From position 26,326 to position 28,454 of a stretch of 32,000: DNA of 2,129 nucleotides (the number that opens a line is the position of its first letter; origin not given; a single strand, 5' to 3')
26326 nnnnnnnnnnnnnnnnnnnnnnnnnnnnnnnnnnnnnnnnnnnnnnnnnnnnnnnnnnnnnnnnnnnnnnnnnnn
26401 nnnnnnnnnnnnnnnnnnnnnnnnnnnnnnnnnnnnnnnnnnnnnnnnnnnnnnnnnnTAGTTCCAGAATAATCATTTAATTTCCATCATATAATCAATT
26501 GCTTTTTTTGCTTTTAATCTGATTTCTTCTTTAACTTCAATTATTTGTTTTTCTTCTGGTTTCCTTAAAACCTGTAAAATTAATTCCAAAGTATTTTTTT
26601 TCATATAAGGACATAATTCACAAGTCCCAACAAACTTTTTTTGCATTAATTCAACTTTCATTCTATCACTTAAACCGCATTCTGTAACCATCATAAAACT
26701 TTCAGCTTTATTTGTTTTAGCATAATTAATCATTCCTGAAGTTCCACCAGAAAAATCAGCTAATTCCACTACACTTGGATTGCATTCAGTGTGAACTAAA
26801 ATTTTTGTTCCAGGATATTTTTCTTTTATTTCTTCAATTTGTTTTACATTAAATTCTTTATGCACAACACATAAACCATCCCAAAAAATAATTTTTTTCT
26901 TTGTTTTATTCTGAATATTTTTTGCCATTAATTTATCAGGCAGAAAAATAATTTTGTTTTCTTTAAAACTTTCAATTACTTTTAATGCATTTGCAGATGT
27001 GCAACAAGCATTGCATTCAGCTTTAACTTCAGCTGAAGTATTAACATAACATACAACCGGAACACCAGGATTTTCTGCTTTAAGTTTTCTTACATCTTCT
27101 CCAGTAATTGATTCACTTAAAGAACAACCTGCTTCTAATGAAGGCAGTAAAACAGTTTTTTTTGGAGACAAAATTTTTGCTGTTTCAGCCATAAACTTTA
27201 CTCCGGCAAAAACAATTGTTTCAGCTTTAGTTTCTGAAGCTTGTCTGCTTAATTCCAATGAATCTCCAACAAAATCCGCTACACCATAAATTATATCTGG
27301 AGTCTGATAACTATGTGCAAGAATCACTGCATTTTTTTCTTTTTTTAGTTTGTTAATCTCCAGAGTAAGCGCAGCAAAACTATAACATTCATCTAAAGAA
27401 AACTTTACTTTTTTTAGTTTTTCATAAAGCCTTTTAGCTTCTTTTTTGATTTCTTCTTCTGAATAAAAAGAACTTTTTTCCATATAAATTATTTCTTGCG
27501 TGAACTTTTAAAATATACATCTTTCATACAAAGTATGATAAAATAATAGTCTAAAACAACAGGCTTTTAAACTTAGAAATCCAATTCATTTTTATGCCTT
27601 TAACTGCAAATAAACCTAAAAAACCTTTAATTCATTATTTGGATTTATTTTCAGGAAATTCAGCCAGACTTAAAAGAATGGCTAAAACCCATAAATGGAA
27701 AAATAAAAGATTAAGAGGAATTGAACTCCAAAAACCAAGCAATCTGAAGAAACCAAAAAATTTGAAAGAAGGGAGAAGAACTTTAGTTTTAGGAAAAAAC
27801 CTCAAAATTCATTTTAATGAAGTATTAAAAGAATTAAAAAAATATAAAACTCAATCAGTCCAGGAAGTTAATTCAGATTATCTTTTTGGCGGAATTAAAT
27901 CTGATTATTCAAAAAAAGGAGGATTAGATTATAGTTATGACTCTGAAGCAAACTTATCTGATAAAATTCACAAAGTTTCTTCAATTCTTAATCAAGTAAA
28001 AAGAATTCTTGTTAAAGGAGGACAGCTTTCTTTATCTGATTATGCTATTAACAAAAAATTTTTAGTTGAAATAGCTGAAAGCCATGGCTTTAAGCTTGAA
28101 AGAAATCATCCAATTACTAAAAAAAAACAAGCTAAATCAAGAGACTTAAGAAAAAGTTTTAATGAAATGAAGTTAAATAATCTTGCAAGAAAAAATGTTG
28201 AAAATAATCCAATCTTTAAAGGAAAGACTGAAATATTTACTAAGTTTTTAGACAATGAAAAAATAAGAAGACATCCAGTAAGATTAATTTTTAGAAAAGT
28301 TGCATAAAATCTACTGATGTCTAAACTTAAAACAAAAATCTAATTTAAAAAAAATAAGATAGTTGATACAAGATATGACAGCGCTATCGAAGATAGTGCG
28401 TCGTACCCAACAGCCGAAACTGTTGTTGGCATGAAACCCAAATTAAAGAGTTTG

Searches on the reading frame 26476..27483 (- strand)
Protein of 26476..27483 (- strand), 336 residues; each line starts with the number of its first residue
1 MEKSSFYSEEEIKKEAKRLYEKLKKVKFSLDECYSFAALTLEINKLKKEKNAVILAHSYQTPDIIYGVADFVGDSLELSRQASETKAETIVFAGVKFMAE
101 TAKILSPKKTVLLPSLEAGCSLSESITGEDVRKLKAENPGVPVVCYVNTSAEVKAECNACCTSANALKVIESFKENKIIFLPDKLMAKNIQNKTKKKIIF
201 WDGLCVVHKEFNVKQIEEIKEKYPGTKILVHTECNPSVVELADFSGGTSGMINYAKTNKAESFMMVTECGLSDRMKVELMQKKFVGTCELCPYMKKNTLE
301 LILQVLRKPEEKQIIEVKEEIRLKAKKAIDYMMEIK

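Call 10: search_protein_families(library=pfam, proteins=[window:26476-27483:-], max_evalue=0.01)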
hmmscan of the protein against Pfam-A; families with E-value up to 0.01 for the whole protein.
window:26476-27483:- (336 aa): 1 family
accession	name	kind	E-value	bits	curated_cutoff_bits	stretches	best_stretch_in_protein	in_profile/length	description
PF02445.21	NadA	-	1.7e-114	382.4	27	1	42-334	2-295/295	Quinolinate synthetase A protein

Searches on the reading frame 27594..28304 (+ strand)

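Call 10: search_protein_families(library=pfam, proteins=[window:27594-28304:+], max_evalue=0.01)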
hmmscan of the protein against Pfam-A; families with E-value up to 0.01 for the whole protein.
window:27594-28304:+ (237 aa): 1 family
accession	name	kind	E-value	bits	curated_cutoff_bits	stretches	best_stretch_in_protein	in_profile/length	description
PF13847.12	Methyltransf_31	-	0.0027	17.8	27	1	12-164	4-126/145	Methyltransferase domain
